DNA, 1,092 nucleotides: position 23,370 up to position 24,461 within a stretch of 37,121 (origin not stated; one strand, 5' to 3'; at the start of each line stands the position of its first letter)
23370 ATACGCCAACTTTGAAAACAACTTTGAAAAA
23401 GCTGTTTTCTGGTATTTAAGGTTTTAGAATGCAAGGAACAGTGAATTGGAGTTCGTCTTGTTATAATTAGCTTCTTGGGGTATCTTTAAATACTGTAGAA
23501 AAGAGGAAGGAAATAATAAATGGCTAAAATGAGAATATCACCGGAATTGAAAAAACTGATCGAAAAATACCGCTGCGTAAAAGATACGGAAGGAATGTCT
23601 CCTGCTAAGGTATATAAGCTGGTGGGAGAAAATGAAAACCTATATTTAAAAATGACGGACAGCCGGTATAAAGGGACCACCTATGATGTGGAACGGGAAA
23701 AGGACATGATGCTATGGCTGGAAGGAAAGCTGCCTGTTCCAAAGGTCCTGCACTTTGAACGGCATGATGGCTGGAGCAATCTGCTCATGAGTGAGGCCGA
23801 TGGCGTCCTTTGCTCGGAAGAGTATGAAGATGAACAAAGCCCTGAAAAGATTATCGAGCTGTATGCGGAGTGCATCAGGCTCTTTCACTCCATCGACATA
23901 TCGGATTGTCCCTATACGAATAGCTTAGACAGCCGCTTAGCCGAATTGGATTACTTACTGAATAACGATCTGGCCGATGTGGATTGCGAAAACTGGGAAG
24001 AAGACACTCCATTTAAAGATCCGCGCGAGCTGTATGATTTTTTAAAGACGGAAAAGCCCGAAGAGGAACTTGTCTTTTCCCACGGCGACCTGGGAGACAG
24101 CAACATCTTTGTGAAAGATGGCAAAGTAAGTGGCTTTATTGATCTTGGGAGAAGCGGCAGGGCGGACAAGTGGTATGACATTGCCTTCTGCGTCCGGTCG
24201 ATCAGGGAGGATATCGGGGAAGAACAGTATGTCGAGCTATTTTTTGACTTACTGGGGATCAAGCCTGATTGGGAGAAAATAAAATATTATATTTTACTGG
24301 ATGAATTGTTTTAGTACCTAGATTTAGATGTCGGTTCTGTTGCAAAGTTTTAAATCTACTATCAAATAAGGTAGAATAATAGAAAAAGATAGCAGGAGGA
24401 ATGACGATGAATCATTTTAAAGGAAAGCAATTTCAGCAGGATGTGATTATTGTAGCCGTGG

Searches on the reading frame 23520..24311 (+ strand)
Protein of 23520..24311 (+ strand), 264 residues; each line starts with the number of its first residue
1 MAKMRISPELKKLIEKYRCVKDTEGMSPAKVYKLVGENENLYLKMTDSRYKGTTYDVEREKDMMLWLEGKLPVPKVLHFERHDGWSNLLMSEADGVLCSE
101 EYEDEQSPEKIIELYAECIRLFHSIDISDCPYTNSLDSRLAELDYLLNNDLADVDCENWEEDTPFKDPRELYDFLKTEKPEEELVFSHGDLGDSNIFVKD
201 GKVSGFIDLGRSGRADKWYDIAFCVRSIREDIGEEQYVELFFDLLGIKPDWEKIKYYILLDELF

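Call 84: search_protein_families(library=ncbifam, proteins=[window:23520-24311:+], max_evalue=0.00001)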
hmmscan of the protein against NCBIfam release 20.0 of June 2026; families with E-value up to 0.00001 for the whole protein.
window:23520-24311:+ (264 aa): 15 families
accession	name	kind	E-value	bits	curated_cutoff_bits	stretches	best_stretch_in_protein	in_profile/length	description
NF033064.0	APH_3p_IIIa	exception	1.5e-187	621.2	530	1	1-264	1-264/264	aminoglycoside O-phosphotransferase APH(3')-IIIa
NF033068.1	APH_3p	equivalog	1.6e-79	267.1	205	1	8-264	3-255/255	APH(3') family aminoglycoside O-phosphotransferase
NF033112.0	APH_3p_A16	exception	8.4e-75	251.6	580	1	18-264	16-262/262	aminoglycoside 3'-O-phosphotransferase AphA16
NF033067.1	APH_3p_VIIa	exception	7.5e-66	222.4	530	1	20-264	11-250/250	aminoglycoside O-phosphotransferase APH(3')-VIIa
NF032898.2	APH_3p_II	exception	1.6e-46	158.7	360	1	9-264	4-256/256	APH(3')-II family aminoglycoside O-phosphotransferase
NF033065.0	APH_3p_IVa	exception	5.2e-46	157.2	530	1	10-264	12-262/262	aminoglycoside O-phosphotransferase APH(3')-IVa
NF033062.0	APH_3p_VI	exception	1.9e-39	135.8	525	1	23-263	20-258/259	APH(3')-VI family aminoglycoside O-phosphotransferase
NF033059.2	APH_3p_I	exception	2.5e-35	122.1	400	1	2-264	7-267/267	APH(3')-I family aminoglycoside O-phosphotransferase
NF032897.1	APH_3p_V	exception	1.5e-32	113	450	1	12-264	7-264/264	APH(3')-V family aminoglycoside O-phosphotransferase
NF051474.1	APH_3p_Ia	exception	4.8e-25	88.1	625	1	5-264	14-271/271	aminoglycoside O-phosphotransferase APH(3')-Ia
NF032896.1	APH_3pp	equivalog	1.8e-21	76.8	325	1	24-263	8-251/254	APH(3'') family aminoglycoside O-phosphotransferase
NF033063.0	APH_3p_XV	exception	7.6e-21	75.1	550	1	24-264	28-263/263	aminoglycoside O-phosphotransferase APH(3')-XV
NF033066.0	APH_3p_VIIIa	exception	8.5e-18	64.7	520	1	23-231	21-227/267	aminoglycoside O-phosphotransferase APH(3')-VIIIa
NF032894.1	APH_3pp_Ia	exception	7.5e-16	58.5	600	1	54-263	51-269/272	aminoglycoside O-phosphotransferase APH(3'')-Ia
NF032895.1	APH_3pp_Ib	exception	1.4e-10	40.7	600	1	57-263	48-264/267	aminoglycoside O-phosphotransferase APH(3'')-Ib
